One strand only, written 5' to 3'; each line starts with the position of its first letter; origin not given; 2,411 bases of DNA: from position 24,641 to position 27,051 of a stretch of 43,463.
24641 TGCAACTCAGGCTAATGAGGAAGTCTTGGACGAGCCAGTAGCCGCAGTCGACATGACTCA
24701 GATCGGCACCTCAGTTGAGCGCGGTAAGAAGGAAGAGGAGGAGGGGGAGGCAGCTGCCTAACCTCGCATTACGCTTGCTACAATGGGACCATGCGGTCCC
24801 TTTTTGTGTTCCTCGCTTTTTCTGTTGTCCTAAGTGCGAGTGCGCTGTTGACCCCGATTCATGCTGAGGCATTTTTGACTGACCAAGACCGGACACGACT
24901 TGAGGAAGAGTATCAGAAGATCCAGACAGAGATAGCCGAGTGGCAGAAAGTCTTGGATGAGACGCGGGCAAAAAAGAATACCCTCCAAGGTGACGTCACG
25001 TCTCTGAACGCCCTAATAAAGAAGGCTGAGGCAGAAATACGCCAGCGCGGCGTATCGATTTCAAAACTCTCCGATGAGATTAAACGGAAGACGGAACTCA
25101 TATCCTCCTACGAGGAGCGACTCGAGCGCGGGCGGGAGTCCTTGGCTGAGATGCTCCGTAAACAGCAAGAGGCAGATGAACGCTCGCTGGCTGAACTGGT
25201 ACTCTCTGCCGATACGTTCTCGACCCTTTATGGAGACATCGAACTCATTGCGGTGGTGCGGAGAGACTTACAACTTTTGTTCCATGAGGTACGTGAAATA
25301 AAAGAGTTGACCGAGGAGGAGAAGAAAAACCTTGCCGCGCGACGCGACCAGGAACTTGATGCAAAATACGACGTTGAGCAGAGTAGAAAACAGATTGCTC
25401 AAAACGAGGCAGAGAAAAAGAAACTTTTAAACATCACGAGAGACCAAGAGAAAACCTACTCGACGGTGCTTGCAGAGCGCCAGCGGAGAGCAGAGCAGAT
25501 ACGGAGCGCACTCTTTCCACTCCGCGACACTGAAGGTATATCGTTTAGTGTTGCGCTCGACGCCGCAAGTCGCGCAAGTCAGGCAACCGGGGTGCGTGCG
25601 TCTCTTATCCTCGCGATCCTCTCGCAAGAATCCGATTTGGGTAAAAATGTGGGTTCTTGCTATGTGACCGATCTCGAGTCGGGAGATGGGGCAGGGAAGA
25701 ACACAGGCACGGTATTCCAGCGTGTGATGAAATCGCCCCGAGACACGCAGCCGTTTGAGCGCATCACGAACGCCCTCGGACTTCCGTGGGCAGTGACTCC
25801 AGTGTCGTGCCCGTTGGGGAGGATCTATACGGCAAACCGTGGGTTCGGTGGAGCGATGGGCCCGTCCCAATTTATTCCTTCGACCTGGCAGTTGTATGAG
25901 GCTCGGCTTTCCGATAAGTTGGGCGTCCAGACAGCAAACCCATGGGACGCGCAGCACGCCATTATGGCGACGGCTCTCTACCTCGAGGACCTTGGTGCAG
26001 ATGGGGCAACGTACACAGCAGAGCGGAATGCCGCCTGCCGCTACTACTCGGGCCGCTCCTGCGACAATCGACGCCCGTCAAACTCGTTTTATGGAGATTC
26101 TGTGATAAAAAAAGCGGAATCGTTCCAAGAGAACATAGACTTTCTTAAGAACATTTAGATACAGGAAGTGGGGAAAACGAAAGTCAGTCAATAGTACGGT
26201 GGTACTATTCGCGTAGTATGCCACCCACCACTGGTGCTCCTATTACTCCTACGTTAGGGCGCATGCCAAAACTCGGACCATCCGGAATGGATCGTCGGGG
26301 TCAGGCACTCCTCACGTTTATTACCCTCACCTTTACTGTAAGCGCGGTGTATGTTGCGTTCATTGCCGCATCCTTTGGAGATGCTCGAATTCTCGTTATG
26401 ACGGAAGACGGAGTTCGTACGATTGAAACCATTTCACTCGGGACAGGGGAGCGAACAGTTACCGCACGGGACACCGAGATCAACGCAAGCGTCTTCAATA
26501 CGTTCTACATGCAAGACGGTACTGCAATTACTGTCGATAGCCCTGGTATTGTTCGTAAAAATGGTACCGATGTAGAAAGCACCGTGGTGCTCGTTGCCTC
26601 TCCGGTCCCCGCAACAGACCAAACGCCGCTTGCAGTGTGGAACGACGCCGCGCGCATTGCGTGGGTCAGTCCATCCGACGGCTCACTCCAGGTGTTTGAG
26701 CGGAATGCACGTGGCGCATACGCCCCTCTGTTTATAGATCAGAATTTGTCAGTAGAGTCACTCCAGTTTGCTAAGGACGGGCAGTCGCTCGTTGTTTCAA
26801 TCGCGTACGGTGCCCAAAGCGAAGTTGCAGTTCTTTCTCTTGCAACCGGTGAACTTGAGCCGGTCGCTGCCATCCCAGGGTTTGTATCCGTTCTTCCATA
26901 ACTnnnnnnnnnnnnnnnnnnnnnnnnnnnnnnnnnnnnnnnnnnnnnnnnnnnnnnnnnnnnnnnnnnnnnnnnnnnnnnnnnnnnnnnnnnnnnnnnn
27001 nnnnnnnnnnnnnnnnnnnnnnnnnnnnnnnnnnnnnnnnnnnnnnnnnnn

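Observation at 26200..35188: Tandemly duplicated two-gene cassette: membrane PD40/TolB-like protein plus giant Cys-rich secreted mosaic protein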

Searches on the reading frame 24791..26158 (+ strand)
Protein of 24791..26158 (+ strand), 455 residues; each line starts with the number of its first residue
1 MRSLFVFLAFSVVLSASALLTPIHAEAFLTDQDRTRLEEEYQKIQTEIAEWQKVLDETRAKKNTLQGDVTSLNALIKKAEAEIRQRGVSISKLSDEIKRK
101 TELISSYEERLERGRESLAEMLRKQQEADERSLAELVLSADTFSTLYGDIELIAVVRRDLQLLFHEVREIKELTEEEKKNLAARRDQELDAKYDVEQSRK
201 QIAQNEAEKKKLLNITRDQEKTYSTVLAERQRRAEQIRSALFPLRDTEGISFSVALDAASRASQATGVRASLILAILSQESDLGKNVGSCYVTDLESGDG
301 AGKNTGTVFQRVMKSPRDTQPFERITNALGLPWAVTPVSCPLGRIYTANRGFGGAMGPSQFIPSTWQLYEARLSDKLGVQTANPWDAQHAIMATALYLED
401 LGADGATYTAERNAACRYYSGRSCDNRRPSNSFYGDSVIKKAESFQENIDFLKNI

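Call 3: search_protein_families(library=pfam, proteins=[window:24791-26158:+], max_evalue=0.1)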
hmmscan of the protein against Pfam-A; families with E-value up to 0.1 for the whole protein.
window:24791-26158:+ (455 aa): 5 families
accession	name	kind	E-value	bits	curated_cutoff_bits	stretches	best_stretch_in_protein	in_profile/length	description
PF13406.11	SLT_2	-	3e-09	36.9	24.3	2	238-294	55-112/292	Transglycosylase SLT domain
PF01464.25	SLT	-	0.0037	17.3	21.3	1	260-407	4-85/117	Transglycosylase SLT domain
PF11932.13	DUF3450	-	0.064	13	32.6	1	24-126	14-110/241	Protein of unknown function (DUF3450)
PF11478.13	Tachystatin_B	-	0.091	13.2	25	0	412-424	7-19/42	Antimicrobial chitin binding protein tachystatin B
PF10186.14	ATG14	-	0.095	12.2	33.2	0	36-127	34-136/347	Vacuolar sorting 38 and autophagy-related subunit 14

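Call 4: search_protein_families(library=ncbifam, proteins=[window:24791-26158:+], max_evalue=0.1)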
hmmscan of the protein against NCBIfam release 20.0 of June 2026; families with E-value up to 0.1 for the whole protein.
window:24791-26158:+ (455 aa): 7 families
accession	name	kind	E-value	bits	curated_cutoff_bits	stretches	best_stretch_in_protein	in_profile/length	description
TIGR02282.1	MltB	equivalog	1.8e-07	30.6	281.4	2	243-294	55-107/290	lytic murein transglycosylase B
NF008029.0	PRK10760.1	equivalog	1.3e-06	27.7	449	1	351-402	214-262/359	lytic murein transglycosylase B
TIGR02168.1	SMC_prok_B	equivalog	2.4e-05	22.3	567.35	1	30-238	230-445/1181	chromosome segregation protein SMC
TIGR02169.1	SMC_prok_A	equivalog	5.4e-05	21.1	729.4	1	32-150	407-528/1165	chromosome segregation protein SMC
TIGR02283.1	MltB_2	subfamily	0.00018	20.9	248.45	0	258-291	77-110/300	lytic murein transglycosylase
NF045487.1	ASRP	equivalog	0.0041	15.8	300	1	32-127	149-454/593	archaea-specific SMC-related protein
TIGR04320.1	Surf_Exclu_PgrA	domain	0.0078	15.6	70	1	25-129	253-356/360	SEC10/PgrA surface exclusion domain-containing protein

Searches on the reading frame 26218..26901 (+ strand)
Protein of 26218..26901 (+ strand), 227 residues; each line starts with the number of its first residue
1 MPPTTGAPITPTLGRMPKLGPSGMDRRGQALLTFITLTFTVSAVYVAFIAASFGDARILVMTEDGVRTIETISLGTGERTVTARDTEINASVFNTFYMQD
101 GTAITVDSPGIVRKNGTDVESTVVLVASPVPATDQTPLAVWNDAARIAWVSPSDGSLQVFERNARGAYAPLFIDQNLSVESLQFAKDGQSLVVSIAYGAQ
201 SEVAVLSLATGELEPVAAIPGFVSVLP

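Call 3: search_protein_families(library=pfam, proteins=[window:26218-26901:+], max_evalue=0.1)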
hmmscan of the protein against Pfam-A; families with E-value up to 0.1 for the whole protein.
window:26218-26901:+ (227 aa): 0 families

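Call 4: search_protein_families(library=ncbifam, proteins=[window:26218-26901:+], max_evalue=0.1)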
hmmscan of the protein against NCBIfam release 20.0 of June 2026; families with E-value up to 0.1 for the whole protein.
window:26218-26901:+ (227 aa): 4 families
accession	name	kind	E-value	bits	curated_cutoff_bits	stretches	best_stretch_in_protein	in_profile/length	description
TIGR02800.1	propeller_TolB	equivalog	0.0066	15.4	343.15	1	143-213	289-359/418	Tol-Pal system beta propeller repeat protein TolB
NF033523.0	lasso_peptidase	equivalog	0.018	13.8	400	1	140-199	94-154/638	Atxe2 family lasso peptide isopeptidase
NF009339.0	PRK12699.1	equivalog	0.031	13.6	375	1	122-175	31-85/246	flagellar basal body L-ring protein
NF053518.1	DipepPtdsDpp5Prph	equivalog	0.09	11.3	900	0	140-193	68-122/655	dipeptidyl-peptidase Dpp5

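Call 45: find_homologous_proteins(query=window:26218-26901:+, max_evalue=0.01)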
Query window:26218-26901:+ (227 aa): 13 proteins with E <= 0.01 among 598 candidates.
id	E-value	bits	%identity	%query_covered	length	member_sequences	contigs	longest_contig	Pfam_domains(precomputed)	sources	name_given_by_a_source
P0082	8.4e-133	459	96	100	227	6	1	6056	-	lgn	-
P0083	9.6e-84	298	65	100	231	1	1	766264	-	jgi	jgi:hypothetical protein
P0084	2.3e-38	150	42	89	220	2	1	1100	-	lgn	-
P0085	1.3e-36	144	40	100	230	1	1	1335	-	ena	-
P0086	5.5e-36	142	40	89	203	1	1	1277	-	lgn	-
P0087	2.2e-33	134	38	91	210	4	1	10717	-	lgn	-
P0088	7.5e-32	129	40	76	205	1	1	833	-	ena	-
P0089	1.0e-31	128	43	77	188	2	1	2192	-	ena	-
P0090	7.9e-30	122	35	83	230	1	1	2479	-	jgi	jgi:hypothetical protein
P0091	8.8e-28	116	38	90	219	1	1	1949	-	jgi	jgi:hypothetical protein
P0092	3.6e-26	110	36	88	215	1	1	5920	-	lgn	-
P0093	1.2e-14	73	40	45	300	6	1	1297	PF07676.19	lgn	-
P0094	2.1e-14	72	40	45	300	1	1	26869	PF26550.2,PF07676.19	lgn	-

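Call 64: find_encoding_contigs(protein=P0094, flank=8000, max_places=1)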
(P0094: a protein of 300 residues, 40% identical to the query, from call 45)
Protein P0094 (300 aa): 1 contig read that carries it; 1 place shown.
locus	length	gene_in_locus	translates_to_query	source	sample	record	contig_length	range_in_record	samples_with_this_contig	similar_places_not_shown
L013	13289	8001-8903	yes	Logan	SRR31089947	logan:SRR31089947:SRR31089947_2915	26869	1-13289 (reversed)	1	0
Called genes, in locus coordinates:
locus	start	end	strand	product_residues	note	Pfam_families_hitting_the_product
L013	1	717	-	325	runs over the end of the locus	PF00294:PfkB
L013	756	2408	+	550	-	PF01565:FAD_binding_4, PF02913:FAD-oxidase_C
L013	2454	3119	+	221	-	PF01386:Ribosomal_L25p, PF14693:Ribosomal_TL5_C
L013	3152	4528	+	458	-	-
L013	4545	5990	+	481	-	-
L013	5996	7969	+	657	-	-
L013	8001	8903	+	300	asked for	PF26550:Tricorn_2nd (faint), PF07676:PD40 (faint)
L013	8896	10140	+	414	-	-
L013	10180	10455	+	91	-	PF01197:Ribosomal_L31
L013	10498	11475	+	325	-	PF03462:PCRF, PF00472:RF-1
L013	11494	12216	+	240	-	PF00318:Ribosomal_S2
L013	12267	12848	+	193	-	PF00889:EF_TS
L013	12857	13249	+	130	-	-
